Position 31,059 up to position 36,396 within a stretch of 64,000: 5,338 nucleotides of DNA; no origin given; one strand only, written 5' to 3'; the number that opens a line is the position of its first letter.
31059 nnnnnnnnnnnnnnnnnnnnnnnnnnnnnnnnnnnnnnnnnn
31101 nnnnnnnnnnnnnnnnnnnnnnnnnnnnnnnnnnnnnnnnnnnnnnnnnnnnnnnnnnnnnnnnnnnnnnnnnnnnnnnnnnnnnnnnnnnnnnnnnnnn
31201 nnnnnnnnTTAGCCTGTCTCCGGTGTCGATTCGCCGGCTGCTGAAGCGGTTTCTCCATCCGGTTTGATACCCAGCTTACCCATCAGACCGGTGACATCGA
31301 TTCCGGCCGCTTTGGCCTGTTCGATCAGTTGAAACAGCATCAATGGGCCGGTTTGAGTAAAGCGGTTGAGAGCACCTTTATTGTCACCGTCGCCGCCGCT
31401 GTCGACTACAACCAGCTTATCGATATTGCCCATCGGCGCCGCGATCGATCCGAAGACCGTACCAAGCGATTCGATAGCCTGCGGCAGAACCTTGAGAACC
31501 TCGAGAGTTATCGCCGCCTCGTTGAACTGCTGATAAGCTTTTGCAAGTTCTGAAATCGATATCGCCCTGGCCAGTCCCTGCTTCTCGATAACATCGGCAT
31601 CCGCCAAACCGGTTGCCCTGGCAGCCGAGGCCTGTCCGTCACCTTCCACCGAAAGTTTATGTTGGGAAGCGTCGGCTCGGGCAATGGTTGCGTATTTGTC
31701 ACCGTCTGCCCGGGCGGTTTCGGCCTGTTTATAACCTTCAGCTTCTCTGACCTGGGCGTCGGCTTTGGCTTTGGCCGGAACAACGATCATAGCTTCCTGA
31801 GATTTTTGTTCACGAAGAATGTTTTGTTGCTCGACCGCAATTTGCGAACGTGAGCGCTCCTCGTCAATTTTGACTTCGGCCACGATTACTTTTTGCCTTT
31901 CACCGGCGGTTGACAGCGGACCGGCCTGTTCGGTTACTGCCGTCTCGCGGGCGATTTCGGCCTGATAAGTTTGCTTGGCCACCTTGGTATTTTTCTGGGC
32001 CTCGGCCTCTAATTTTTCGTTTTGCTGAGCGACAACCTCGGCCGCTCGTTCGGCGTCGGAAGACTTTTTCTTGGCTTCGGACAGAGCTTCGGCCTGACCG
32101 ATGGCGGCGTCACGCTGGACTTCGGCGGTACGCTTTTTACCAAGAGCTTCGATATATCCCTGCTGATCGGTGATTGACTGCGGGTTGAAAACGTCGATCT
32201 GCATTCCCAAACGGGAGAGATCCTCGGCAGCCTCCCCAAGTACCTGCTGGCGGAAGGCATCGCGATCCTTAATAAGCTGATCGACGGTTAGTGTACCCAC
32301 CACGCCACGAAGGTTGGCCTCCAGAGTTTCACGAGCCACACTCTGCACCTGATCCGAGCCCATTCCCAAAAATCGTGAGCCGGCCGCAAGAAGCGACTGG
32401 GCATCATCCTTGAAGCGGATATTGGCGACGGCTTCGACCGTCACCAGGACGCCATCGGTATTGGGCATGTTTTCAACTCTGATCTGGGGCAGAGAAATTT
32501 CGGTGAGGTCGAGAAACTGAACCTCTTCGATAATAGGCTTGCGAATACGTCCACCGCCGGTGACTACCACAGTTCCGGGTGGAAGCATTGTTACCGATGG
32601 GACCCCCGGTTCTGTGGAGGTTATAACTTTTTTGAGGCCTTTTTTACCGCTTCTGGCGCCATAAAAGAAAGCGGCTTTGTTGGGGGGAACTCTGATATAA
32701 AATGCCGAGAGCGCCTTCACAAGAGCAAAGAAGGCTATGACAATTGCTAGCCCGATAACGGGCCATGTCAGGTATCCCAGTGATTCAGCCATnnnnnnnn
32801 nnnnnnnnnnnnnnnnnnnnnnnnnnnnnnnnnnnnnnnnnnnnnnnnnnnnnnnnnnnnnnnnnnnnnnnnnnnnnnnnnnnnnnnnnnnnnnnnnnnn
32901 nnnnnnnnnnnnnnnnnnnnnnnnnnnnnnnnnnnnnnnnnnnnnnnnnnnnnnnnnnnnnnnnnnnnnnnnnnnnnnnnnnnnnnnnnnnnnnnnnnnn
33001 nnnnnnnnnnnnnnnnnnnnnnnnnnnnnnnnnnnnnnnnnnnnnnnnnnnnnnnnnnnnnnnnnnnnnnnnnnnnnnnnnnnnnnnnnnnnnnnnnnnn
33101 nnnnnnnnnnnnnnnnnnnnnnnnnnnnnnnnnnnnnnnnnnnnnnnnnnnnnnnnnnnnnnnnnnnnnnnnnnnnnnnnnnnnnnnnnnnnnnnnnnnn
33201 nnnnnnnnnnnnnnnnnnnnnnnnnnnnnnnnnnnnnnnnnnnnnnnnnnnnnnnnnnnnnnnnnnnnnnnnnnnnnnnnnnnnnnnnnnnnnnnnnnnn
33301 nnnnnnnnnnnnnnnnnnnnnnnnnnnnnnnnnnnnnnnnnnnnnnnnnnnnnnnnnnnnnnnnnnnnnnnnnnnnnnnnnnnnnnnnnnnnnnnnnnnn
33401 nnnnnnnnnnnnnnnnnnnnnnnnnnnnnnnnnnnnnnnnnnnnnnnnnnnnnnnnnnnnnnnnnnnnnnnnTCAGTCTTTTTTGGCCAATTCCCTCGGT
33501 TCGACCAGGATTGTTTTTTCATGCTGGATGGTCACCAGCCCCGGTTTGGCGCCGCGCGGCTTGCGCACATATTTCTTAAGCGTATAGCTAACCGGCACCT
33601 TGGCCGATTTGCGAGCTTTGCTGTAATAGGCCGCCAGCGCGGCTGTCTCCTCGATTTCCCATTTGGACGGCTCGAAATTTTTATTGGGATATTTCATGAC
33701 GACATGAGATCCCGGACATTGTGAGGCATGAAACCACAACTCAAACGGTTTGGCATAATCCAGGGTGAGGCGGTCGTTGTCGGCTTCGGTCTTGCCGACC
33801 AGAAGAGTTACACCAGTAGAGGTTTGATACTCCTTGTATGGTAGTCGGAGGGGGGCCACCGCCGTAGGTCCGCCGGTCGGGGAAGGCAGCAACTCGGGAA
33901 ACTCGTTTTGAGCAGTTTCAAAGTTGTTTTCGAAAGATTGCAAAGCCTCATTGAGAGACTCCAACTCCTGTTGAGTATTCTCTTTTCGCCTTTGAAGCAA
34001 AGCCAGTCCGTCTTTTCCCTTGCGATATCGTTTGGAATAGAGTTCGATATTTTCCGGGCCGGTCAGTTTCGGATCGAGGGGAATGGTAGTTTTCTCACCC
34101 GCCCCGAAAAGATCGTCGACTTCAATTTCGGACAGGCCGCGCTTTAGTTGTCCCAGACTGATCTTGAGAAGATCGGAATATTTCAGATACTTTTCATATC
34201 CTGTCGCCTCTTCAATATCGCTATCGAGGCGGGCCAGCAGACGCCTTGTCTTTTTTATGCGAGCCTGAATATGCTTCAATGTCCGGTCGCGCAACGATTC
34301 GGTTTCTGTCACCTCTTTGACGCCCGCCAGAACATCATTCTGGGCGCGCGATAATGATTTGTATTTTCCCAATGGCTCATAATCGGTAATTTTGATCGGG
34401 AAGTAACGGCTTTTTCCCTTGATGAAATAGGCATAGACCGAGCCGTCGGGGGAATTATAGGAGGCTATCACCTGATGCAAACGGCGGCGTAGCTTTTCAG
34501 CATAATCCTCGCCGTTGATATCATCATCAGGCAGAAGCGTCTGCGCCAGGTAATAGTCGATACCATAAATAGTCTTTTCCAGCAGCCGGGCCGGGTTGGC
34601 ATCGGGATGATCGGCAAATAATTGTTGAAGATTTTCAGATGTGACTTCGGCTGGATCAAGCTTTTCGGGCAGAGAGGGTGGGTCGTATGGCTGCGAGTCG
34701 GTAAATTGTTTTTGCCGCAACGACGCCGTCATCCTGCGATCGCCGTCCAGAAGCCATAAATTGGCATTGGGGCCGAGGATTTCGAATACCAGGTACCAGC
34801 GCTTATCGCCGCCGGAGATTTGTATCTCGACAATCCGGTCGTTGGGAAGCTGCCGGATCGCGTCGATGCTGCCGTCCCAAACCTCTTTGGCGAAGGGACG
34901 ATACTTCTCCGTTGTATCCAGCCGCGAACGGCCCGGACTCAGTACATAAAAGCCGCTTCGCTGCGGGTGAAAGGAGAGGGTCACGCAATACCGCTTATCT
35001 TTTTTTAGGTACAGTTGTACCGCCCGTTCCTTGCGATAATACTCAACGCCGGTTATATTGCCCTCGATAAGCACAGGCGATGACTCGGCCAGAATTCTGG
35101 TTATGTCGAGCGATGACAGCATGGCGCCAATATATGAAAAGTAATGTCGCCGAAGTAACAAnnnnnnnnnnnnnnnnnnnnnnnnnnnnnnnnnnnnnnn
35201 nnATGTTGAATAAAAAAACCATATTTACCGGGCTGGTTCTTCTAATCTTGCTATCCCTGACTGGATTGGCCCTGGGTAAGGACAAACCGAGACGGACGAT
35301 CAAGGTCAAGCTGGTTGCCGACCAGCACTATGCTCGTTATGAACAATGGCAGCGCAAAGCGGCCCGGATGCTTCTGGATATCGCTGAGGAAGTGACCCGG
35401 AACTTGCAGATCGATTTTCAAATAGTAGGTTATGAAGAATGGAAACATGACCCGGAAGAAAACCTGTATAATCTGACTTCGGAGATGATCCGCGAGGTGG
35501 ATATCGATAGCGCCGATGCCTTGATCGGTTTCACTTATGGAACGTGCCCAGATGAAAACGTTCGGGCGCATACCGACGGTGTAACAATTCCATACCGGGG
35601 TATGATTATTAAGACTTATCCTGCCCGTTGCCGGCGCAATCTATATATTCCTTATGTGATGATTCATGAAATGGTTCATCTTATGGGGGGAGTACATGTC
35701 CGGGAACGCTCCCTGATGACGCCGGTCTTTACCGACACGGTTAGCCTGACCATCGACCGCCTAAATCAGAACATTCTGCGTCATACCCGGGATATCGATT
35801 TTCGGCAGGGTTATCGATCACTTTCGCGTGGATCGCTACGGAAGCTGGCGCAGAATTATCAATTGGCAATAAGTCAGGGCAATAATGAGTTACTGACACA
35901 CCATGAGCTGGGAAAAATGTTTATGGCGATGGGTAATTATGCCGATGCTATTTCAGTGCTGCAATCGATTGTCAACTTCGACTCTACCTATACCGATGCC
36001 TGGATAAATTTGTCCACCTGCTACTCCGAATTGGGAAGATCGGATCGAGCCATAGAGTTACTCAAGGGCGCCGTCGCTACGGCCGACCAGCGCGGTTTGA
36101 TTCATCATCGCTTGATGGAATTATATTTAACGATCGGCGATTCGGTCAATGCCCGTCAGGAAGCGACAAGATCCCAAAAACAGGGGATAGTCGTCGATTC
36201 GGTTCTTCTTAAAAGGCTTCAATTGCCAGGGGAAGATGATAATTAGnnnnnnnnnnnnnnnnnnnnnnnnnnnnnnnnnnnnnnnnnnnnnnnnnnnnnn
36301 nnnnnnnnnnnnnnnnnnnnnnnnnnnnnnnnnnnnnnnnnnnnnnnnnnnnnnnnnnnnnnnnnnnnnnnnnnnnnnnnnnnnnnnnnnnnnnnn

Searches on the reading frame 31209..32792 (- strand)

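Call 59: search_protein_families(library=pfam, proteins=[window:31209-32792:-], max_evalue=0.0001)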
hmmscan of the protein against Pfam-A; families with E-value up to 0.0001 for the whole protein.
window:31209-32792:- (527 aa): 1 family
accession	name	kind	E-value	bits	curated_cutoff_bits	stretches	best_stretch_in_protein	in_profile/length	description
PF01145.31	Band_7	-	1.1e-22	81.4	23.6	1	73-236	19-174/176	SPFH domain / Band 7 family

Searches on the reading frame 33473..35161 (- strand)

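Call 59: search_protein_families(library=pfam, proteins=[window:33473-35161:-], max_evalue=0.0001)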
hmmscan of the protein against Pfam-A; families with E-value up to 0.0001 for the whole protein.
window:33473-35161:- (562 aa): 3 families
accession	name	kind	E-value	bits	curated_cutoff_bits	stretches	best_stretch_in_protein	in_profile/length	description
PF05833.16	NFACT_N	-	1.1e-43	150.1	31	1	18-413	3-424/456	NFACT N-terminal and middle domains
PF05670.18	NFACT-R_1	-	7.9e-10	39.7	29.8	1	445-541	5-106/112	NFACT protein RNA binding domain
PF18297.6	NFACT-R_2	-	2.8e-05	24.7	26.9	1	448-530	7-83/104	NFACT protein RNA binding domain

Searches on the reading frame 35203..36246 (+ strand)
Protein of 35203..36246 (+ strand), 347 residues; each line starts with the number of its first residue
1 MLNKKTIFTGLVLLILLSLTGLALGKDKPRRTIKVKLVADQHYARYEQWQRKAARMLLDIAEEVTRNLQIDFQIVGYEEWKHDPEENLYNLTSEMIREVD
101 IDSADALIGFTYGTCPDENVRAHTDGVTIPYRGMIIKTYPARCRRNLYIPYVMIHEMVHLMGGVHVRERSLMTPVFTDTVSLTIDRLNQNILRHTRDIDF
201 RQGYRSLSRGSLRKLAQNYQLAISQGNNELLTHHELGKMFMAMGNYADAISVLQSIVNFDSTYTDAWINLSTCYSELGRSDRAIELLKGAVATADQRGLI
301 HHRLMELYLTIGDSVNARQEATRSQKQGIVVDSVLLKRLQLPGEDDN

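Call 59: search_protein_families(library=pfam, proteins=[window:35203-36246:+], max_evalue=0.0001)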
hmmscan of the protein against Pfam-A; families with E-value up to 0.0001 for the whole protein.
window:35203-36246:+ (347 aa): 8 families
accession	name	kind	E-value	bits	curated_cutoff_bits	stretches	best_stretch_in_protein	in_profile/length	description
PF14559.12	TPR_19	-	2.8e-10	40.8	25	1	241-297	2-58/68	Tetratricopeptide repeat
PF13176.12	TPR_7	-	5.6e-08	32.7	27.9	0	266-298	1-33/36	Tetratricopeptide repeat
PF13688.12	Reprolysin_5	-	3.8e-07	31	27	1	31-167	3-159/196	Metallo-peptidase family M12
PF07719.23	TPR_2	-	3e-06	27.4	27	0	265-291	2-28/34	Tetratricopeptide repeat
PF13428.12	TPR_14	-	6.7e-06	26.7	23.5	0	265-306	2-43/44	Tetratricopeptide repeat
PF13424.12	TPR_12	-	7.3e-06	26.5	30.1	1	231-294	4-75/77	Tetratricopeptide repeat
PF13181.12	TPR_8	-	8.4e-06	26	25.7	0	265-291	2-28/34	Tetratricopeptide repeat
PF13174.12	TPR_6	-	4.4e-05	24.3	26.3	0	236-258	6-28/33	Tetratricopeptide repeat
